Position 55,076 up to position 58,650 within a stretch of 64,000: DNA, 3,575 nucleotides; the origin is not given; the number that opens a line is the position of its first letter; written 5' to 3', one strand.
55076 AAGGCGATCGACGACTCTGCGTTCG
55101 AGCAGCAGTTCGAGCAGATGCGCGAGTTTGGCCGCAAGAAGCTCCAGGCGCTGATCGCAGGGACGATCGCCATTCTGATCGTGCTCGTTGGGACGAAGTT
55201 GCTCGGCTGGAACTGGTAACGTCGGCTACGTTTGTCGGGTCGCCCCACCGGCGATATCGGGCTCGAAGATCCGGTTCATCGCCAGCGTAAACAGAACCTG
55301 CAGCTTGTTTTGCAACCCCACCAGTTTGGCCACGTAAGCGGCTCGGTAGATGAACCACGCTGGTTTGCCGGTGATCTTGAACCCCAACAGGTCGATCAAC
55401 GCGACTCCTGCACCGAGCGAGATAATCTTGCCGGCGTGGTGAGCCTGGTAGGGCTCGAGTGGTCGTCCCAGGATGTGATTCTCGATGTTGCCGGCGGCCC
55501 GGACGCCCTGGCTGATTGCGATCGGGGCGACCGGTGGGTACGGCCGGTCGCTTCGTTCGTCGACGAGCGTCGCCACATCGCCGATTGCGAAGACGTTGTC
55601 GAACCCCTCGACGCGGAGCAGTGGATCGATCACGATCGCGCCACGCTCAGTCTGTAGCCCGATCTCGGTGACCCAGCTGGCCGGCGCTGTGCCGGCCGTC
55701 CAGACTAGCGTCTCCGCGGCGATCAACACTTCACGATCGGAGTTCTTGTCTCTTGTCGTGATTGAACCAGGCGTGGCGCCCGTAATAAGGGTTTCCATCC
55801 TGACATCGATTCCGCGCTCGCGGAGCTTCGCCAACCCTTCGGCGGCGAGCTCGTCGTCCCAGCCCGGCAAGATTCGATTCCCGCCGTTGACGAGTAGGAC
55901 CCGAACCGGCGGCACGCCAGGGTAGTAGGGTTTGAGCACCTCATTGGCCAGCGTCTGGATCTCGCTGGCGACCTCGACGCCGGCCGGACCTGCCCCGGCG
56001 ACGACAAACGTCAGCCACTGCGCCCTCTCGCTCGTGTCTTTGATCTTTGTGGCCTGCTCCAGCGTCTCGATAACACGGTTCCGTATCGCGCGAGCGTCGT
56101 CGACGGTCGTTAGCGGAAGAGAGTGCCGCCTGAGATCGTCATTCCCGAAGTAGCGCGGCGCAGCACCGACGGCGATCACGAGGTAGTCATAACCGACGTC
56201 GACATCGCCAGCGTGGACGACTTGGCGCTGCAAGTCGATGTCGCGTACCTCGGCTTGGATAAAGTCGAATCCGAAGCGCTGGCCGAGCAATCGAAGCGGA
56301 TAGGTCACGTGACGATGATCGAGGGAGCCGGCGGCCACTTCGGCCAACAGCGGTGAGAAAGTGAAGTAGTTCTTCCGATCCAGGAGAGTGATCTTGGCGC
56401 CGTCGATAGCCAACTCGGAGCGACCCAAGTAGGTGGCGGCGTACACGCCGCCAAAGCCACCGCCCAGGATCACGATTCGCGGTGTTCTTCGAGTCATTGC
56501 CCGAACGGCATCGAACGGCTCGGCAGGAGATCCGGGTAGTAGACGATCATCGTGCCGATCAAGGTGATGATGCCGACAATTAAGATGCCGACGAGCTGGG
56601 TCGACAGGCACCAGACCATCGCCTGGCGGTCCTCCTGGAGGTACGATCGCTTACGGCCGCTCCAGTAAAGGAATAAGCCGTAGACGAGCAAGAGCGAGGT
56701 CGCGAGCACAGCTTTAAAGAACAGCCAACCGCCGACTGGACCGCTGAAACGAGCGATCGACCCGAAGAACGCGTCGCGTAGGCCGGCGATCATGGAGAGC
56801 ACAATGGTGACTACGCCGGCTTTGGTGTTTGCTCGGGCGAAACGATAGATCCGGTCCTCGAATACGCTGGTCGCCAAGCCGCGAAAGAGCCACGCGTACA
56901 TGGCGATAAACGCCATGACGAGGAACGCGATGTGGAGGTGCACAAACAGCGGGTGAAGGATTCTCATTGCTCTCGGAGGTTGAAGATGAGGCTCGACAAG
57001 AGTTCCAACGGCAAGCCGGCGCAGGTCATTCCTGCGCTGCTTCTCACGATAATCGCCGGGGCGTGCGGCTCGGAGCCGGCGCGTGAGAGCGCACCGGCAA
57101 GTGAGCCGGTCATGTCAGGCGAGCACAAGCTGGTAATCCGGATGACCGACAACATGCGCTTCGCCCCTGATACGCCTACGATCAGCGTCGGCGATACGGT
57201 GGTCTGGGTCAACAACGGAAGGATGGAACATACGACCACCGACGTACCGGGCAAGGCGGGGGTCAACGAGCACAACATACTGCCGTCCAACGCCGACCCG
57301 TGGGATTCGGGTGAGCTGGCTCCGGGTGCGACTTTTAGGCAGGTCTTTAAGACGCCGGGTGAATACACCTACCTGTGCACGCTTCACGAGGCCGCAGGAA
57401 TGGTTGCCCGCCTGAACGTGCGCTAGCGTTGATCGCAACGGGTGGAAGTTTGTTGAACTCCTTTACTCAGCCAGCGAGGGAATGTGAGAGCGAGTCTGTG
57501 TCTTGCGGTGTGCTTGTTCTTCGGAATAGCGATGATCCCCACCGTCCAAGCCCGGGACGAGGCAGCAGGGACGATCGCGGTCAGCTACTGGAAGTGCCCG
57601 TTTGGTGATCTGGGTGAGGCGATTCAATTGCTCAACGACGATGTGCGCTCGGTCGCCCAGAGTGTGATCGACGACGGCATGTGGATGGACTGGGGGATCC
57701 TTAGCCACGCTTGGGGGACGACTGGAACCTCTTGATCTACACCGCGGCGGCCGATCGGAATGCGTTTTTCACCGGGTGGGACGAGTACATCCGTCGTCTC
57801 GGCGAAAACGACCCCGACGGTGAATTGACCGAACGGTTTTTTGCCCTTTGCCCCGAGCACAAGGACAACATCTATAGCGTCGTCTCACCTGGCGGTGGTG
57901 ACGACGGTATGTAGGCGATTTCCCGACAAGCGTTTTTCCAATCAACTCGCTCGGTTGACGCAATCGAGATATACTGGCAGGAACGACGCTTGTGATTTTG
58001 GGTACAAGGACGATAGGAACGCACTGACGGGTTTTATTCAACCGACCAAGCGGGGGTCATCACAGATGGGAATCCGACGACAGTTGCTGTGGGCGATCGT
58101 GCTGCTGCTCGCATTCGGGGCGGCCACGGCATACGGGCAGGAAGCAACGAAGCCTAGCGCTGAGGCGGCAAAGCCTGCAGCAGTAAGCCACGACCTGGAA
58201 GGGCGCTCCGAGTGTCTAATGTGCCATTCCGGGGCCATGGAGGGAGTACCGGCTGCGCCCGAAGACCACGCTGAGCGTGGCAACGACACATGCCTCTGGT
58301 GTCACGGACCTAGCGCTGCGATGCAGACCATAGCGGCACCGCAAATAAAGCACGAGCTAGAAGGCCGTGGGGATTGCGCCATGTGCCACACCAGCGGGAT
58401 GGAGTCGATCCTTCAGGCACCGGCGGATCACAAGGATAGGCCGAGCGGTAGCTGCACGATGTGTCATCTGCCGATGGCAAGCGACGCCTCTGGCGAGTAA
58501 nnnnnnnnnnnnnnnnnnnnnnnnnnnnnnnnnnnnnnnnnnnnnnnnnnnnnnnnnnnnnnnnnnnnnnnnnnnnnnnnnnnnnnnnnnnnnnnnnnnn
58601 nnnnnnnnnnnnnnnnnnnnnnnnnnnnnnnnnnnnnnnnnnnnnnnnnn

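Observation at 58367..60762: Kdo-kinase-family gene flanked by two SAM methyltransferases: candidate LPS inner-core modification cassette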

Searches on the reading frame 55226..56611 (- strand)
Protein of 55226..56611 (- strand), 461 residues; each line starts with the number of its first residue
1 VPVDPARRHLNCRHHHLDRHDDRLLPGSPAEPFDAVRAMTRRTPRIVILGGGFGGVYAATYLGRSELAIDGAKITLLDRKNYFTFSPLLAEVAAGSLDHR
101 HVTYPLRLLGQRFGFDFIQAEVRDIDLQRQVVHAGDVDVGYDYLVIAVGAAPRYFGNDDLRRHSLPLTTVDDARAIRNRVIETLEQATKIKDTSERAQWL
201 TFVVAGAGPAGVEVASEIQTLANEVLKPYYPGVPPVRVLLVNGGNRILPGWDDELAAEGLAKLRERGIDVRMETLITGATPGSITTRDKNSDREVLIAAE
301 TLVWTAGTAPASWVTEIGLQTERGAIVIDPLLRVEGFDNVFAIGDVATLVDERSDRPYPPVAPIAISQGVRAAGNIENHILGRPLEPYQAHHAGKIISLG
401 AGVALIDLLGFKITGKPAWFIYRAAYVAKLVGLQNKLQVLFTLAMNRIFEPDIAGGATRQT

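Call 3: search_protein_families(library=pfam, proteins=[window:55226-56611:-], max_evalue=0.01)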
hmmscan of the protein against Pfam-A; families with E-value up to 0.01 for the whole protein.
window:55226-56611:- (461 aa): 5 families
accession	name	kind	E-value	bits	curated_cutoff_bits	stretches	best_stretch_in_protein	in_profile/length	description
PF07992.20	Pyr_redox_2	-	1.6e-42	146.4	26.1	1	45-369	2-291/291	Pyridine nucleotide-disulphide oxidoreductase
PF00070.33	Pyr_redox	-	8.5e-09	36.2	22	1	202-279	2-66/82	Pyridine nucleotide-disulphide oxidoreductase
PF22366.1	NDH2_C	-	0.00069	20.2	27.7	1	392-449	1-59/62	NDH2 C-terminal domain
PF01266.30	DAO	-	0.00077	19.5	27.9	0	45-80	1-31/353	FAD dependent oxidoreductase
PF13450.12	NAD_binding_8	-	0.0021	18.7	21.9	1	48-82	1-30/68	NAD(P)-binding Rossmann-like domain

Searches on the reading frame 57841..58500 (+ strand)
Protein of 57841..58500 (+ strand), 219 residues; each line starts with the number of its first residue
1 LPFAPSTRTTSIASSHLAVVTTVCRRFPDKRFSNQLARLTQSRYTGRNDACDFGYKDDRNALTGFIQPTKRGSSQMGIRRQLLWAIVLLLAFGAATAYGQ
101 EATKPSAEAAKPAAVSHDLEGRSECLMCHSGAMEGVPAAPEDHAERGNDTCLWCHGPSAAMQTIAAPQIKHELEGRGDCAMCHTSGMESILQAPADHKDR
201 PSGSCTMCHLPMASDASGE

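Call 3: search_protein_families(library=pfam, proteins=[window:57841-58500:+], max_evalue=0.01)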
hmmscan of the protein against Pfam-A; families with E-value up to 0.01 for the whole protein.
window:57841-58500:+ (219 aa): 5 families
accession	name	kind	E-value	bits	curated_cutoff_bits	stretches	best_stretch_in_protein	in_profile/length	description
PF14522.11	Cytochrome_C7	-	6.4e-07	29.5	24.8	2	141-209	6-66/67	Cytochrome c7 and related cytochrome c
PF14537.11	Cytochrom_c3_2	-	0.00038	21.3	25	0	123-209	7-78/79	Cytochrome c3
PF09699.15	Paired_CXXCH_1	-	0.0004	20.4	20.6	0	123-158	7-39/41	Doubled CXXCH motif (Paired_CXXCH_1)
PF02085.21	Cytochrom_CIII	-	0.004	17.9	22.9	0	105-209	14-101/101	Class III cytochrome C family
PF23145.1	Zf_2nd_IFT121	-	0.0054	16.8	25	0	169-185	27-43/45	IFT121, second zinc finger domain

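Call 4: search_protein_families(library=ncbifam, proteins=[window:57841-58500:+], max_evalue=0.01)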
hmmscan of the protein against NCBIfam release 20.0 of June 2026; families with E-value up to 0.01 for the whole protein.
window:57841-58500:+ (219 aa): 3 families
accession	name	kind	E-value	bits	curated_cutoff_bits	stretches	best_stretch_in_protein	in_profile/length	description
NF041198.1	UshA_like_PCGU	equivalog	0.00038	19.2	275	1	106-215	393-514/519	UshA-like (seleno)protein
NF041762.1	diheme_GEGP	equivalog_domain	0.0043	16.3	300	0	178-212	28-58/359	GEGP motif-containing diheme protein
TIGR03153.1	cytochr_NrfH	equivalog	0.0081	16.2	134.2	0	117-215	23-115/138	cytochrome c nitrite reductase small subunit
